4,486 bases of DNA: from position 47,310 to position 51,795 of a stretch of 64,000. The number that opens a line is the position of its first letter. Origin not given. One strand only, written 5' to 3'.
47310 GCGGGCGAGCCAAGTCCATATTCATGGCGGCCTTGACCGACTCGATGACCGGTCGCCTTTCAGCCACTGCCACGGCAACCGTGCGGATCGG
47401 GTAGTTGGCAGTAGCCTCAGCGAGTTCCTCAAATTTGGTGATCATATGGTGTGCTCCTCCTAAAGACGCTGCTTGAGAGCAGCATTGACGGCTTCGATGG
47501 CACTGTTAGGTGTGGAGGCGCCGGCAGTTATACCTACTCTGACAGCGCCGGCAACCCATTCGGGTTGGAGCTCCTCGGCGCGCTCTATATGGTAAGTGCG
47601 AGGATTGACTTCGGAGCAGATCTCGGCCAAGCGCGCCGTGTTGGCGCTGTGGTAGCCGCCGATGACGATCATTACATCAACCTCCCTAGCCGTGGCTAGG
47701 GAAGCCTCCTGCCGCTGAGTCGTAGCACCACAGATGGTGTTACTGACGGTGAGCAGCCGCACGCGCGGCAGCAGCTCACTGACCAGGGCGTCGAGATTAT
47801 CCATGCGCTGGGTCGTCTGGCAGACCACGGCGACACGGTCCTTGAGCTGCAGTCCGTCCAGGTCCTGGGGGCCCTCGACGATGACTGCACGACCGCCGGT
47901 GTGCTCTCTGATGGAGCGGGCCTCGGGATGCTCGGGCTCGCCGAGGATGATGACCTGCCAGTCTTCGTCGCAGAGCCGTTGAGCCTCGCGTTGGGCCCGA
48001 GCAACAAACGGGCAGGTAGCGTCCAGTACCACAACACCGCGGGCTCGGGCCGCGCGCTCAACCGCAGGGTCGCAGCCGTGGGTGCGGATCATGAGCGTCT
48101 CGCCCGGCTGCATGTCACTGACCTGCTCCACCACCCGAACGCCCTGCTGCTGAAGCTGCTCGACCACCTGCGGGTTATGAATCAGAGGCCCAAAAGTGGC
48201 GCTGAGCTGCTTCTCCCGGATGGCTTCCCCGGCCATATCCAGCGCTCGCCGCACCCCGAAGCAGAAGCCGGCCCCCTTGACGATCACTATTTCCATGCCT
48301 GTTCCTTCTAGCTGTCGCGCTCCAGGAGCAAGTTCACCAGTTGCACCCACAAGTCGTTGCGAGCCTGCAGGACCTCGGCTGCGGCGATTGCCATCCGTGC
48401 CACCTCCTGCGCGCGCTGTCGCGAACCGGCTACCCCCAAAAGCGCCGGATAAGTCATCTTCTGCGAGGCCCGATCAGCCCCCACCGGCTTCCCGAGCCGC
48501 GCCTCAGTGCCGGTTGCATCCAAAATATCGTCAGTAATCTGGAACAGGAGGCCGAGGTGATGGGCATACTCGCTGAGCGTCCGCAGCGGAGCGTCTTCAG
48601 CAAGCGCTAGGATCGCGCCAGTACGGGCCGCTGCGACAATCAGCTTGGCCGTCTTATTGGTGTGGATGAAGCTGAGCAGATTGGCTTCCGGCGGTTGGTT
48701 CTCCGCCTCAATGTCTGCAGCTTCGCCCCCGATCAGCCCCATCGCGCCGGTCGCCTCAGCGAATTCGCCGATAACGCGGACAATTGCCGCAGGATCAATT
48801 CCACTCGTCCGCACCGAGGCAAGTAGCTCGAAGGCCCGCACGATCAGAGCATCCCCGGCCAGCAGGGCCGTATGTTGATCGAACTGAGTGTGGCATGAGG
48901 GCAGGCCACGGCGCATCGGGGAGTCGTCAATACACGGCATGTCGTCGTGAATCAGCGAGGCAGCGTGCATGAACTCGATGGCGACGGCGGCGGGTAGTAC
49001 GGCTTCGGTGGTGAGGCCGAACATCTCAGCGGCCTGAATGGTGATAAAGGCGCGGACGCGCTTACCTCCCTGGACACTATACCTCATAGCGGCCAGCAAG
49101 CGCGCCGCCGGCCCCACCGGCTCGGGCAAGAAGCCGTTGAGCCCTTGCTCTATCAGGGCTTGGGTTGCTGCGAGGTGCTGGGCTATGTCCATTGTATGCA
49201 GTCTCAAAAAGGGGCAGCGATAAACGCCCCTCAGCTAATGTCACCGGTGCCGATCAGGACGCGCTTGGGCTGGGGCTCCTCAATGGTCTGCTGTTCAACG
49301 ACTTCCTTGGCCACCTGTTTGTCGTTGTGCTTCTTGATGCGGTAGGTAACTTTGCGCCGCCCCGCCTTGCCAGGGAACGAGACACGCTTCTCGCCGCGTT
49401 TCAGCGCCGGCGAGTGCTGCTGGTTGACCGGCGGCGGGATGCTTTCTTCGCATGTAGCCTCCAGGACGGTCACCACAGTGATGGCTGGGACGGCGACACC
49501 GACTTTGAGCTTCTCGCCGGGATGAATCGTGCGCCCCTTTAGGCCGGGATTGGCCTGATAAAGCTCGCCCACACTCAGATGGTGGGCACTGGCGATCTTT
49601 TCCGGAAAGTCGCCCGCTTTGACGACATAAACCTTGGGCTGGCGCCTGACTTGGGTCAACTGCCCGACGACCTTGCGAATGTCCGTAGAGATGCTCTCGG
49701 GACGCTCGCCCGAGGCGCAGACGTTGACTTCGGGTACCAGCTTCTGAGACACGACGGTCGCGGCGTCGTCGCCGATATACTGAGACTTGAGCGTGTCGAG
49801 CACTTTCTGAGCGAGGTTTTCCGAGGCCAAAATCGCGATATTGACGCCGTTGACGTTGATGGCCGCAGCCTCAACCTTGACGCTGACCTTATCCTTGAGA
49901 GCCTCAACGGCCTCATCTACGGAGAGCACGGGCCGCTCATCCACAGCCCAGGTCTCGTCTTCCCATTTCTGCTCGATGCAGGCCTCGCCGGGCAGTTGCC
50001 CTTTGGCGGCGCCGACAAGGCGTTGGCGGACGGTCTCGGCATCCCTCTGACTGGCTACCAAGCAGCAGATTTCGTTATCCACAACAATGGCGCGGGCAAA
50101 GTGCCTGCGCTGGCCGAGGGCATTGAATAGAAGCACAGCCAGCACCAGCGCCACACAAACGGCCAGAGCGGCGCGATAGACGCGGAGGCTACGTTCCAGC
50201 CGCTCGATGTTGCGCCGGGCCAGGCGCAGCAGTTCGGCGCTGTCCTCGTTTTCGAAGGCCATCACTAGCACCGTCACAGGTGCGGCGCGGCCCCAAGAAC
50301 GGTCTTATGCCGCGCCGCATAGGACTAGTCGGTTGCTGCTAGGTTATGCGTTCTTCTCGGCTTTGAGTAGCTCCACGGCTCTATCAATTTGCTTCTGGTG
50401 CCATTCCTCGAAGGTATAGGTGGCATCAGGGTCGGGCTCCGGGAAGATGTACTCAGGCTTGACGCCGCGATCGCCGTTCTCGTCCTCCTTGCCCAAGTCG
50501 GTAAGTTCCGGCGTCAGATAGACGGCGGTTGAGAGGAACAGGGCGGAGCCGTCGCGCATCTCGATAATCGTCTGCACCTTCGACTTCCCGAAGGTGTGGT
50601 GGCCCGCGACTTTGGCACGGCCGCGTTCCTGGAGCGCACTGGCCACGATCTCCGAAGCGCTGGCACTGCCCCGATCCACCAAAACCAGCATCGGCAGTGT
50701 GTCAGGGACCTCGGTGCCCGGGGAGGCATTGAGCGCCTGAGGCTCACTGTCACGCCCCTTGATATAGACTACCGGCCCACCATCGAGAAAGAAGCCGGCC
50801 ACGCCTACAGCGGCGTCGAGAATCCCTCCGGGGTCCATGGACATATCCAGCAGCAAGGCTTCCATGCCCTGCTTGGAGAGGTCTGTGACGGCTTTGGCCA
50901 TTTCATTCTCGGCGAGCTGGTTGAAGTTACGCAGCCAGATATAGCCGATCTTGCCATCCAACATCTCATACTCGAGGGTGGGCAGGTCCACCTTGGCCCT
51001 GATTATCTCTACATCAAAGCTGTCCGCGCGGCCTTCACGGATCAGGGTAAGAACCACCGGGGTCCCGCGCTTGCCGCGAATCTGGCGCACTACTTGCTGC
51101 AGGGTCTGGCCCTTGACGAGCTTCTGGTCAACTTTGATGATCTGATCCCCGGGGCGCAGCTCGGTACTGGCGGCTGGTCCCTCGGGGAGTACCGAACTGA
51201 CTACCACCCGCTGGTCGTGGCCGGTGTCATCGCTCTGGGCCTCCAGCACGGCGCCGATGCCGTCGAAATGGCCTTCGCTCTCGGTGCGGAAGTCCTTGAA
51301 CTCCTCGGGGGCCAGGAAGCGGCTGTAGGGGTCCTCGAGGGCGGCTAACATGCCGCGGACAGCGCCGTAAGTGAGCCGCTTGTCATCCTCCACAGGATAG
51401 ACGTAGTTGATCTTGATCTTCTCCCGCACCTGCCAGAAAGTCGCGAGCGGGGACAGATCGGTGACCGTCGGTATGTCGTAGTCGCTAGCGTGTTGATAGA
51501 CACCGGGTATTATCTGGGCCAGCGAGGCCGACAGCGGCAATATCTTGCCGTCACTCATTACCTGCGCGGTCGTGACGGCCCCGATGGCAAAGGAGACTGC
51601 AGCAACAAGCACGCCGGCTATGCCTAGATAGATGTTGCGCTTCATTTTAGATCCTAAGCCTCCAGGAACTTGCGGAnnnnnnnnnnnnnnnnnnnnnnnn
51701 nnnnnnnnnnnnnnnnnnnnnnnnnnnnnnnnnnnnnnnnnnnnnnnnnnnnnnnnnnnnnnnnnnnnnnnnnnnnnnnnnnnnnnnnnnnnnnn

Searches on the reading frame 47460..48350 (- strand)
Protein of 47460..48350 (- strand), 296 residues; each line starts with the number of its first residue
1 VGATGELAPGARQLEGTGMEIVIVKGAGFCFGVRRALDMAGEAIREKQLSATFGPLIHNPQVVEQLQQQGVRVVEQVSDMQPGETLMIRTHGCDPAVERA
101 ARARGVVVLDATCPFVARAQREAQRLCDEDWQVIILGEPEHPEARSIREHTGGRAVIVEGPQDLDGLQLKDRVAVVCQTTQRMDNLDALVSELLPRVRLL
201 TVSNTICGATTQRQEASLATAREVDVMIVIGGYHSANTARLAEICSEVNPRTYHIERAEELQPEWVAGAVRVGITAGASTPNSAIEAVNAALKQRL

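Call 16: search_protein_families(library=pfam, proteins=[window:47460-48350:-])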
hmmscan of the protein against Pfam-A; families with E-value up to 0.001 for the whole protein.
window:47460-48350:- (296 aa): 1 family
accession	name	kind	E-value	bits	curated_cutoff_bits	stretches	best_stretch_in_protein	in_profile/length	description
PF02401.23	LYTB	-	1.9e-88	296.7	24.5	1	21-292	1-266/267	LytB protein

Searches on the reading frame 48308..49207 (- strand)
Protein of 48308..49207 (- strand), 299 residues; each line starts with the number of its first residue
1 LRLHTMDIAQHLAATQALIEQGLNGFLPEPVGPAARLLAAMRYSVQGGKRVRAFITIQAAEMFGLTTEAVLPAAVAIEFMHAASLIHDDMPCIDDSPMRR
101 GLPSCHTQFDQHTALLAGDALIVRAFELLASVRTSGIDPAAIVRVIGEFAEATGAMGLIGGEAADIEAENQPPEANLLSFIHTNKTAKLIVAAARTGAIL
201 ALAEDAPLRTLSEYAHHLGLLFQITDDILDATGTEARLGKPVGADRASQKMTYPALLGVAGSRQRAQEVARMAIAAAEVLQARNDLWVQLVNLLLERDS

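Call 16: search_protein_families(library=pfam, proteins=[window:48308-49207:-])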
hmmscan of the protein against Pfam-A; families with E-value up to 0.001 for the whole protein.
window:48308-49207:- (299 aa): 1 family
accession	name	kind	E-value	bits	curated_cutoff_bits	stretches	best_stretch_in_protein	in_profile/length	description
PF00348.22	polyprenyl_synt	-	8.4e-55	186.1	27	1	37-270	4-230/251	Polyprenyl synthetase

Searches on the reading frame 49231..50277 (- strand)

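Call 16: search_protein_families(library=pfam, proteins=[window:49231-50277:-])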
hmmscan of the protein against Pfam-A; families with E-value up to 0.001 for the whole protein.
window:49231-50277:- (348 aa): 2 families
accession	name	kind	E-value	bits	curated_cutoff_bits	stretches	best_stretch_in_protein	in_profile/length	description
PF07501.17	G5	-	8.5e-17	61.6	23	1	275-344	5-74/75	G5 domain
PF01476.26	LysM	-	1.3e-09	38.2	20.9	1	217-259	1-42/43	LysM domain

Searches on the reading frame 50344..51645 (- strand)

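Call 16: search_protein_families(library=pfam, proteins=[window:50344-51645:-])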
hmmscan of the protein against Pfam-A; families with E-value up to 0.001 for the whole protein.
window:50344-51645:- (433 aa): 5 families
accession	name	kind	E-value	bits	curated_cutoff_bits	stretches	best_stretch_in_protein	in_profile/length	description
PF03572.23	Peptidase_S41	-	1.3e-39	135.8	24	1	232-398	1-162/165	Peptidase family S41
PF00595.29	PDZ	-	2.7e-12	47.3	23.2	1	129-200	11-79/81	PDZ domain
PF13180.12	PDZ_2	-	6.2e-11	42.9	27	1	130-214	3-80/80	PDZ domain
PF17820.7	PDZ_6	-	2.1e-10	40.6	27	1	148-203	1-54/54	PDZ domain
PF22694.1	CtpB_N-like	-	1.1e-07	32.6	27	1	67-112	38-82/85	Activating protease CtpB N-terminal domain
